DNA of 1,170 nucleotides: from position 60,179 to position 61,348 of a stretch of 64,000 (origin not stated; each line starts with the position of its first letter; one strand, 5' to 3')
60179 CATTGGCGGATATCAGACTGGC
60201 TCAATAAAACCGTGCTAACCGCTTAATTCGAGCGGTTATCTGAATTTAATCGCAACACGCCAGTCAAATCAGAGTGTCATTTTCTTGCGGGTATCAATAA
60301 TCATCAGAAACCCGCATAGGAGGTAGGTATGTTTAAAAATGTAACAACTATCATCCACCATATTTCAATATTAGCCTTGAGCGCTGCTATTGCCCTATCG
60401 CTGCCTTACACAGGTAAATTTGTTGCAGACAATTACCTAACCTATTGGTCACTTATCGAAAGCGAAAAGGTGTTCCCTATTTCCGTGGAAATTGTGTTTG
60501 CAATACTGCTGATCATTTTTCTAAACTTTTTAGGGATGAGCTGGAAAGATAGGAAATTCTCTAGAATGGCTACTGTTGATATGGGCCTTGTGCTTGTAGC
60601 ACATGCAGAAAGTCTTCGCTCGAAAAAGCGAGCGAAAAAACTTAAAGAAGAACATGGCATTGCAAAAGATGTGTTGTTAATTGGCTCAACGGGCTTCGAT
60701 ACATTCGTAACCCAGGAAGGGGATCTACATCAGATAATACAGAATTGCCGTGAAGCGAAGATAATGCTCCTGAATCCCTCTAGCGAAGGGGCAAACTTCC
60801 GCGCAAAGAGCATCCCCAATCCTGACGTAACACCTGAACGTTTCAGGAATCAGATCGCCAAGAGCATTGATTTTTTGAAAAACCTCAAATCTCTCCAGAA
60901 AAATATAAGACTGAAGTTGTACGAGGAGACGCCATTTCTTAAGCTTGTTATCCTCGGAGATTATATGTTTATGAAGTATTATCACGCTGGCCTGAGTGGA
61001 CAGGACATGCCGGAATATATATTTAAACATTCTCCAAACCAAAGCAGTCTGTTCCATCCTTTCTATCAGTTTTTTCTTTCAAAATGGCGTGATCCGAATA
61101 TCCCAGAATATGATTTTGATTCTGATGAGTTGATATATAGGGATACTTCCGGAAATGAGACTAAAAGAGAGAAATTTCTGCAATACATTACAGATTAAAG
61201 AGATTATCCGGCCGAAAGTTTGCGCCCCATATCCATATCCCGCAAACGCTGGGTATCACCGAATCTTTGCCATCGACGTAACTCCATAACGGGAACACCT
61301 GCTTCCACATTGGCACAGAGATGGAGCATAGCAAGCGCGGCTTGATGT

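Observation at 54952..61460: AT-rich accessory island: TA module at the border, 1.5 kb of ORF-poor repeat-rich DNA, PEP-CTERM protein, small basic ORF, repeat-flanked CorC transporter and an orphan membrane protein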

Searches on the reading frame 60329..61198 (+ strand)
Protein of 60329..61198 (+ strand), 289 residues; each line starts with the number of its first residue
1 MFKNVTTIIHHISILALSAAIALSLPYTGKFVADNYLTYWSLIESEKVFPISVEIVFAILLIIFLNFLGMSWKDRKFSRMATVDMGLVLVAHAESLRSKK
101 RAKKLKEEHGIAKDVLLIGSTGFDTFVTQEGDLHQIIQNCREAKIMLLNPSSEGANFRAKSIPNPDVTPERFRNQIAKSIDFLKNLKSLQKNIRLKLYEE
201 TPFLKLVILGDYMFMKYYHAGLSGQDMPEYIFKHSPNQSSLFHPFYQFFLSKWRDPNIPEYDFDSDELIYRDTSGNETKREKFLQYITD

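Call 11: search_protein_families(library=pfam, proteins=[window:60329-61198:+], max_evalue=0.01)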
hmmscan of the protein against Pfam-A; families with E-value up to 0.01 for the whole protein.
window:60329-61198:+ (289 aa): 0 families

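Call 12: search_protein_families(library=ncbifam, proteins=[window:60329-61198:+], max_evalue=0.01)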
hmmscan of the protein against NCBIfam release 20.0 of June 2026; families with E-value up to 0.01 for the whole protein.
window:60329-61198:+ (289 aa): 0 families

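Call 14: find_encoding_contigs(protein=window:60329-61198:+, flank=10000, max_places=10)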
Protein window:60329-61198:+ (289 aa): 1 contig read that carries it; 1 place shown.
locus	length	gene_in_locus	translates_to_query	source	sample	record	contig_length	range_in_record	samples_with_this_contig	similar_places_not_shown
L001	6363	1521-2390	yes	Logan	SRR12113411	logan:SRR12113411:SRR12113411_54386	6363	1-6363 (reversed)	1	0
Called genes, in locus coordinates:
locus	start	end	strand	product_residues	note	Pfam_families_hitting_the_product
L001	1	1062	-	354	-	?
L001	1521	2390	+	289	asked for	-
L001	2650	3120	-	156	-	PF00011:HSP20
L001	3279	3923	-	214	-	PF04654:DUF599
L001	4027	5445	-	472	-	PF04851:ResIII, PF00270:DEAD, PF00271:Helicase_C, PF03880:DbpA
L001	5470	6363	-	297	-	?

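Call 27: find_homologous_proteins(query=window:60329-61198:+, max_evalue=0.001)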
Query window:60329-61198:+ (289 aa): 640 proteins with E <= 0.001 among 4228 candidates; the best 120 are listed.
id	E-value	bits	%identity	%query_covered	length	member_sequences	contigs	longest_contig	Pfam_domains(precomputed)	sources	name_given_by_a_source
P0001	5.4e-190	648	100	100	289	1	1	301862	-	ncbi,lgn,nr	ncbi:MAG: hypothetical protein HY272_10990 [Gammaproteobacteria bacterium]|nr:hypothetical protein [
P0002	6.2e-159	546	85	98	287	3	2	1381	-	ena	-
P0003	1.1e-150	519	80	99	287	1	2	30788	-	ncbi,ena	-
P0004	2.5e-150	518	80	98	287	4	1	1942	-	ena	-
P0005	1.0e-148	512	77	99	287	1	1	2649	-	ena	-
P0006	9.7e-146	503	80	97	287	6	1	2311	-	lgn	-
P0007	2.7e-144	498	78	98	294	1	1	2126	-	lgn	-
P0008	3.3e-142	491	77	98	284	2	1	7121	-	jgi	-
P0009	4.3e-142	491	76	98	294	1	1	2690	-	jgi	jgi:hypothetical protein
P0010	1.4e-141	489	76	98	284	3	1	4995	-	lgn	-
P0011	1.7e-141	489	76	98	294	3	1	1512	-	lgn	-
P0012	1.8e-141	489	77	98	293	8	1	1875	-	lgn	-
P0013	2.2e-141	488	77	98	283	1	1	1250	-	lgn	-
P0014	3.3e-140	484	76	98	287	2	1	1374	-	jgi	-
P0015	1.5e-139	482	74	98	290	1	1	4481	-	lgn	-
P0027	1.1e-132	460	73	98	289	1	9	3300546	-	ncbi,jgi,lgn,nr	ncbi:MAG: hypothetical protein OS130_01785 [Thermodesulfobacteriota bacterium]|jgi:hypothetical prot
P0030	1.1e-131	457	69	100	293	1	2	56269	-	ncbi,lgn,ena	-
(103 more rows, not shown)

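Call 28: search_protein_families(library=padloc, proteins=[window:60329-61198:+], max_evalue=0.1)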
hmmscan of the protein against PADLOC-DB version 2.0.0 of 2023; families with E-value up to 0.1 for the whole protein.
window:60329-61198:+ (289 aa): 0 families

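Call 29: find_encoding_contigs(protein=P0003, flank=8000, max_places=3)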
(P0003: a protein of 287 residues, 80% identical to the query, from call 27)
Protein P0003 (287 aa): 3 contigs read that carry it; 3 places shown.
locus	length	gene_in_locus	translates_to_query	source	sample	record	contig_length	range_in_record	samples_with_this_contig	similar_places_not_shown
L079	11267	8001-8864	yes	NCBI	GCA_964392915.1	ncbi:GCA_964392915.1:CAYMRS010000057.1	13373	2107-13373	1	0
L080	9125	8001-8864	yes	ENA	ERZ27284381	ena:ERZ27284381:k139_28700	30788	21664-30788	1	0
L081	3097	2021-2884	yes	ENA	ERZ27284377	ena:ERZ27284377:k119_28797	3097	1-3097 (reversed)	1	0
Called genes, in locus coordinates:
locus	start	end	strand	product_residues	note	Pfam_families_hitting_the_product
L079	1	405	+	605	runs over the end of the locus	PF02652:Lactate_perm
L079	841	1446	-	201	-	PF00383:dCMP_cyt_deam_1, PF14437:MafB19-deam, PF14439:Bd3614-deam (weak)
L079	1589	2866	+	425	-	PF00512:HisKA, PF02518:HATPase_c, PF13581:HATPase_c_2 (weak)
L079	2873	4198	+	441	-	PF00072:Response_reg, PF01078:Mg_chelatase (faint), PF00158:Sigma54_activat, PF14532:Sigma54_activ_2, PF00004:AAA (weak), PF07728:AAA_5, PF25601:AAA_lid_14, PF02954:HTH_8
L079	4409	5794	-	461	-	PF02899:Phage_int_SAM_1 (faint), PF13495:Phage_int_SAM_4, PF00589:Phage_integrase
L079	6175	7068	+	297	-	PF01170:UPF0020 (faint), PF01555:N6_N4_Mtase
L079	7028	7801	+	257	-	PF14511:RE_EcoO109I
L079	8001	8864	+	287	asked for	-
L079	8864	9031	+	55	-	-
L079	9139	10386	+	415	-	PF00999:Na_H_Exchanger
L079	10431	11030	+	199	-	-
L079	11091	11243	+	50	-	-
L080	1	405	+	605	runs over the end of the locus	PF02652:Lactate_perm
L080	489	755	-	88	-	-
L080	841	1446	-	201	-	PF00383:dCMP_cyt_deam_1, PF14437:MafB19-deam, PF14439:Bd3614-deam (weak)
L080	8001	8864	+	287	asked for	-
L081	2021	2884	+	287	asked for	-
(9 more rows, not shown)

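Call 30: find_encoding_contigs(protein=P0027, flank=8000, max_places=3)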
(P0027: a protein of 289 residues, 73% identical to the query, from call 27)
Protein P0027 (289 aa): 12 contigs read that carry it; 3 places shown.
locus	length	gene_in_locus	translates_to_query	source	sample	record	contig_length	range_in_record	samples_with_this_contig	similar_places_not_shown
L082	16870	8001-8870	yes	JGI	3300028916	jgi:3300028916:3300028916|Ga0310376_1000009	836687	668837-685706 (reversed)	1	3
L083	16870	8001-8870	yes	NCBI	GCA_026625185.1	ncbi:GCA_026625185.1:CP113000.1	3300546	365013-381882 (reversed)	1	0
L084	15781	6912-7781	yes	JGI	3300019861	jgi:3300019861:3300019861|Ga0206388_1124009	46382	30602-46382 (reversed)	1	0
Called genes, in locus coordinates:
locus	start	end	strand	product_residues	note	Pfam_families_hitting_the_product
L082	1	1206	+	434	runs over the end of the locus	PF00162:PGK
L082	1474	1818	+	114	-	-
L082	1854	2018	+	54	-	-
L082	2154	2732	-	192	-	PF00753:Lactamase_B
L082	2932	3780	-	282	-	PF12679:ABC2_membrane_2, PF12730:ABC2_membrane_4 (weak), PF13346:ABC2_membrane_5 (weak)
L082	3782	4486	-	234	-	PF00005:ABC_tran, PF13304:AAA_21 (weak)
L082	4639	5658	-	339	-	PF01904:DUF72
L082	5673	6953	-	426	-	PF00817:IMS, PF11799:IMS_C, PF13438:DUF4113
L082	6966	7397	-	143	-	PF00717:Peptidase_S24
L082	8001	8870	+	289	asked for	-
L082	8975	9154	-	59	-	-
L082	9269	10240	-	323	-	PF13557:Phenol_MetA_deg (weak)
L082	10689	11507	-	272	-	PF00106:adh_short, PF08659:KR, PF13561:adh_short_C2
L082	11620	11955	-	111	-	-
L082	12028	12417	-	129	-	PF06314:ADC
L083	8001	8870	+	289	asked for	-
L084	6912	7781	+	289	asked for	-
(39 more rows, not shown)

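Call 31: find_encoding_contigs(protein=P0030, flank=8000, max_places=3)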
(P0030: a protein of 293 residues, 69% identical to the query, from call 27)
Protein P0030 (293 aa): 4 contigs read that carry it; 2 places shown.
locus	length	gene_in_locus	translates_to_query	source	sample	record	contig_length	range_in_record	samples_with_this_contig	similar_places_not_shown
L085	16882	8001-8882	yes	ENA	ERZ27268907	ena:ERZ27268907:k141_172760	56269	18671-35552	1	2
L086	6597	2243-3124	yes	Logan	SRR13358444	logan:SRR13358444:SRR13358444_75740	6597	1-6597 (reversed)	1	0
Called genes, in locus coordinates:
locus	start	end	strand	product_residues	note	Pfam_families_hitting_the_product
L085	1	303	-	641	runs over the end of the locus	PF13191:AAA_16 (weak), PF09848:SLFN-g3_helicase (weak), PF13401:AAA_22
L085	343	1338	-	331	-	PF16868:NMT1_3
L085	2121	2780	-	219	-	PF00578:AhpC-TSA, PF08534:Redoxin, PF10417:1-cysPrx_C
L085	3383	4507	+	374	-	PF25917:BSH_RND (weak), PF25944:Beta-barrel_RND, PF25954:Beta-barrel_RND_2, PF25989:YknX_C (weak)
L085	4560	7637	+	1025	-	PF00873:ACR_tran, PF03176:MMPL (weak)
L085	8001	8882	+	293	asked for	-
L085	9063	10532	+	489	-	PF04909:Amidohydro_2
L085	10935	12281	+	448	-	PF01964:ThiC_Rad_SAM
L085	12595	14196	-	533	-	PF13481:AAA_25 (faint), PF00005:ABC_tran, PF02463:SMC_N (weak), PF13191:AAA_16 (faint), PF13555:AAA_29 (faint), PF20720:nSTAND3 (faint), PF08352:oligo_HPY, PF00005:ABC_tran, +2 more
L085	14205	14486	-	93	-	PF00708:Acylphosphatase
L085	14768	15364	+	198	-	PF03352:Adenine_glyco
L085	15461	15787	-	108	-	PF14451:Ub-Mut7C, PF02597:ThiS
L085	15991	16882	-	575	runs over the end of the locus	PF02730:AFOR_N, PF01314:AFOR_C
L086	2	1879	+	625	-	?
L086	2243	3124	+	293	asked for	-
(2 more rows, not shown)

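Call 35: search_solved_structures(query=A1, max_evalue=10)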
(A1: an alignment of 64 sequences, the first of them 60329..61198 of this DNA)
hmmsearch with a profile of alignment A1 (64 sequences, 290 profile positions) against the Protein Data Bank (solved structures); distinct sequences matched with E-value up to 10: 2.
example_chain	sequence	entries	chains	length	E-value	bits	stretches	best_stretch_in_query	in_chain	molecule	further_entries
7uek_A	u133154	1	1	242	0.0022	20.6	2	168-207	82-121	OT3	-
7wff_D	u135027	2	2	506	2.1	10.8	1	17-67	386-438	NAD(P)H-quinone oxidoreductase chain 4, chloroplastic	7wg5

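Call 39: predict_structure(alignment_id=A1)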
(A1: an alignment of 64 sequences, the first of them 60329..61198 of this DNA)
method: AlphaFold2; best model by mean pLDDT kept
length: 289 residues; sequences in the alignment: 64
mean_pLDDT: 83.4   pTM: 0.69
mean pLDDT of the five models: 83.4, 81.6, 78.9, 76.0, 75.4
residues with pLDDT >= 90: 106; 70-90: 140; 50-70: 41; < 50: 2
segments of 3 or more residues with pLDDT < 50: none
pLDDT, mean of each block of 10 residues (from residue 1): 68 78 69 67 62 84 86 82 84 82 90 88 76 91 93 88 86 90 89 92 87 86 74 85 92 94 94 94 67
secondary structure, 60 per line:
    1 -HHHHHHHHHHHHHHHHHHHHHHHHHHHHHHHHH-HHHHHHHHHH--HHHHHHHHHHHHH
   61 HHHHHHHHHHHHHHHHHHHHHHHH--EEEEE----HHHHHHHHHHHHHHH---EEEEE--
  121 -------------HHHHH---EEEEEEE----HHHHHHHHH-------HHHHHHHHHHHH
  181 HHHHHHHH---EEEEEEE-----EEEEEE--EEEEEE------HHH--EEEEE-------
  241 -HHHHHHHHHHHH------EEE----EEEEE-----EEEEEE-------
elements in order: H2-34 H36-45 H48-84 E87-91 H96-110 E114-118 H134-138 E142-148 H153-161 H169-188 E192-198 E204-209 E212-217 E229-233 H242-253 E260-262 E267-271 E277-282

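Call 41: search_protein_representatives(alignment_id=A1)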
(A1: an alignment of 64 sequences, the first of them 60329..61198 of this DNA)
Query: 64 sequences, 290 profile positions. Proteins with E-value up to 0.001 (for the whole library): 659; up to 1e-10: 355; up to 1e-30: 86. The best 150 are listed.
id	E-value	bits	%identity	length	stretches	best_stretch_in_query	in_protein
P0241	3.2e-137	473.0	-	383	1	2-288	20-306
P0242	3.1e-124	430.4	-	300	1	2-283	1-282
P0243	4.8e-110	383.8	-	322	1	5-286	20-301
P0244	5.9e-105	367.1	-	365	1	3-280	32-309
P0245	1.3e-100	352.9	-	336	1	2-283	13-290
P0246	1.8e-98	345.8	-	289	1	6-286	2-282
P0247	2.3e-97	342.2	-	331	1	5-283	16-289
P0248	4.6e-83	295.3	-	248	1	80-249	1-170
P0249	7.9e-83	294.5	-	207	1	64-264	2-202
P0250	2.5e-79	283.0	-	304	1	55-284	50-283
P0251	4.1e-77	275.7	-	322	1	3-287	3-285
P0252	3.8e-75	269.3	-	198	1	2-182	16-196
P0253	3.7e-68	246.4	-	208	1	91-282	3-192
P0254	1.1e-67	244.8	-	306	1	52-282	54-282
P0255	3.7e-65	236.5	-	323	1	4-283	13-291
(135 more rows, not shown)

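Call 44: fold_search(model_id=the predicted structure, library=pdb)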
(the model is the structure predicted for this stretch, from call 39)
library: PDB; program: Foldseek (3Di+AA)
matches with E <= 10: 925; with E <= 0.001: 28
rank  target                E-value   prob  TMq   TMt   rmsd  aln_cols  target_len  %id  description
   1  5bpd_B                1.2e-06  1.00  0.34  0.37  12.4       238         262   15  Structure of TrmBL2, an archaeal chromatin protein, shows a novel mode of DNA binding. (released 2015-09-02)
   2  5bpi_D                2.2e-06  1.00  0.34  0.37  15.7       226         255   15  Structure of TrmBL2, an archaeal chromatin protein, shows a novel mode of DNA binding. (released 2015-09-02)
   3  5bpi_C                2.2e-06  1.00  0.33  0.36  15.9       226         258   16  Structure of TrmBL2, an archaeal chromatin protein, shows a novel mode of DNA binding. (released 2015-09-02)
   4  5box_A                2.8e-06  1.00  0.34  0.37  13.5       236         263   14  Structure of TrmBL2, an archaeal chromatin protein, shows a novel mode of DNA binding. (released 2015-09-02)
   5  5bpd_C                3.2e-06  1.00  0.31  0.34  16.1       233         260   16  Structure of TrmBL2, an archaeal chromatin protein, shows a novel mode of DNA binding. (released 2015-09-02)
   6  5bqt_A                5.0e-06  1.00  0.34  0.37  13.1       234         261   14  Structure of TrmBL2, an archaeal chromatin protein, shows a novel mode of DNA binding. (released 2015-09-02)
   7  5bpd_D                8.8e-06  1.00  0.31  0.34  16.0       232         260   16  Structure of TrmBL2, an archaeal chromatin protein, shows a novel mode of DNA binding. (released 2015-09-02)
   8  8yr5_H                2.1e-05  1.00  0.39  0.28   6.2       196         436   14  Crystal structure of E. coli phosphatidylserine synthase in apo state (released 2024-11-20)
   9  8yr5_J                2.4e-05  1.00  0.40  0.28   5.9       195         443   15  Crystal structure of E. coli phosphatidylserine synthase in apo state (released 2024-11-20)
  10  8yr5_A                2.5e-05  1.00  0.40  0.28   5.9       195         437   15  Crystal structure of E. coli phosphatidylserine synthase in apo state (released 2024-11-20)
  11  8yr5_E                2.7e-05  1.00  0.39  0.27   6.2       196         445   14  Crystal structure of E. coli phosphatidylserine synthase in apo state (released 2024-11-20)
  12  8yr5_C                2.9e-05  1.00  0.39  0.27   6.2       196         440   14  Crystal structure of E. coli phosphatidylserine synthase in apo state (released 2024-11-20)
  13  8yr5_I                2.9e-05  1.00  0.39  0.27   6.1       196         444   14  Crystal structure of E. coli phosphatidylserine synthase in apo state (released 2024-11-20)
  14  8yr5_L                3.1e-05  1.00  0.40  0.28   5.9       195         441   15  Crystal structure of E. coli phosphatidylserine synthase in apo state (released 2024-11-20)
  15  8yr5_G                3.3e-05  1.00  0.40  0.28   6.0       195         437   15  Crystal structure of E. coli phosphatidylserine synthase in apo state (released 2024-11-20)
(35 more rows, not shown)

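Call 65: search_dna_similar(query=window:60329-61198:+, collection=plasmids, mode=protein, max_evalue=0.001, max_rows=15)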
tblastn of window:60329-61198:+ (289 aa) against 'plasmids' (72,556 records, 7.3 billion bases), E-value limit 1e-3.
Records with a match: 2; places in all: 2; records where one place covers at least 80% of the query: 0.
Best place of each record, by identity: <60% 2.
By first word of the organism name: Azospirillum 1; Pseudomonas 1.
By predicted mobility (MOB-suite, as given by PLSDB): mobilizable 1; non-mobilizable 1.
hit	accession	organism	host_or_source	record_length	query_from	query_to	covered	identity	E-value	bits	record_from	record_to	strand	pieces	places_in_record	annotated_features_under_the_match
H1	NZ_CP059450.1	Azospirillum brasilense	Prokaryotes,soil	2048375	115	253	48%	30.0%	5e-16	86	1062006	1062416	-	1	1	none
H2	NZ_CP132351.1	Pseudomonas sp. NY8896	Homo sapiens,urine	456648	226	283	20%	44.3%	5e-5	52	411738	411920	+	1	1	hypothetical protein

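Call 66: search_dna_similar(query=window:60329-61198:+, collection=phages, mode=protein, max_evalue=0.001, max_rows=15)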
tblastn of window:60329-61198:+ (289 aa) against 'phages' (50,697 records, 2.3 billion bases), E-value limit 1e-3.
No match.

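Call 68: search_protein_families(library=pfam, alignment_id=A3, max_evalue=0.01)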
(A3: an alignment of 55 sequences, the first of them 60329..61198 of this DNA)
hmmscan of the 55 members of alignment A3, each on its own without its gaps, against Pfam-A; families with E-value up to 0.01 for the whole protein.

A. member 1, window:60329-61198:+ (289 aa): 0 families

B. families by the number of members that match (of 55 scanned): 4 families
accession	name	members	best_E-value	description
PF19319.4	DUF5919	6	7.8e-05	Domain of unknown function (DUF5919)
PF07238.19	PilZ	1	1.8e-06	PilZ domain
PF24357.1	TMD0_ABC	1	0.00044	ABC transporter TMD0 domain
PF04515.18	Choline_transpo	1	0.0088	Plasma-membrane choline transporter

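Call 86: find_related_loci(query=A1, collection=viral_contigs, flank=6000)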
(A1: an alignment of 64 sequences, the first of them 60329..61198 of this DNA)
Query A1 (289 aa) in viral_contigs; peptide patterns used: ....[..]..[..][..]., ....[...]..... (x = any residue, [..] = any of these).
84 stretches matched a pattern, but none encodes a relative of the query by tblastn (E <= 1e-3).
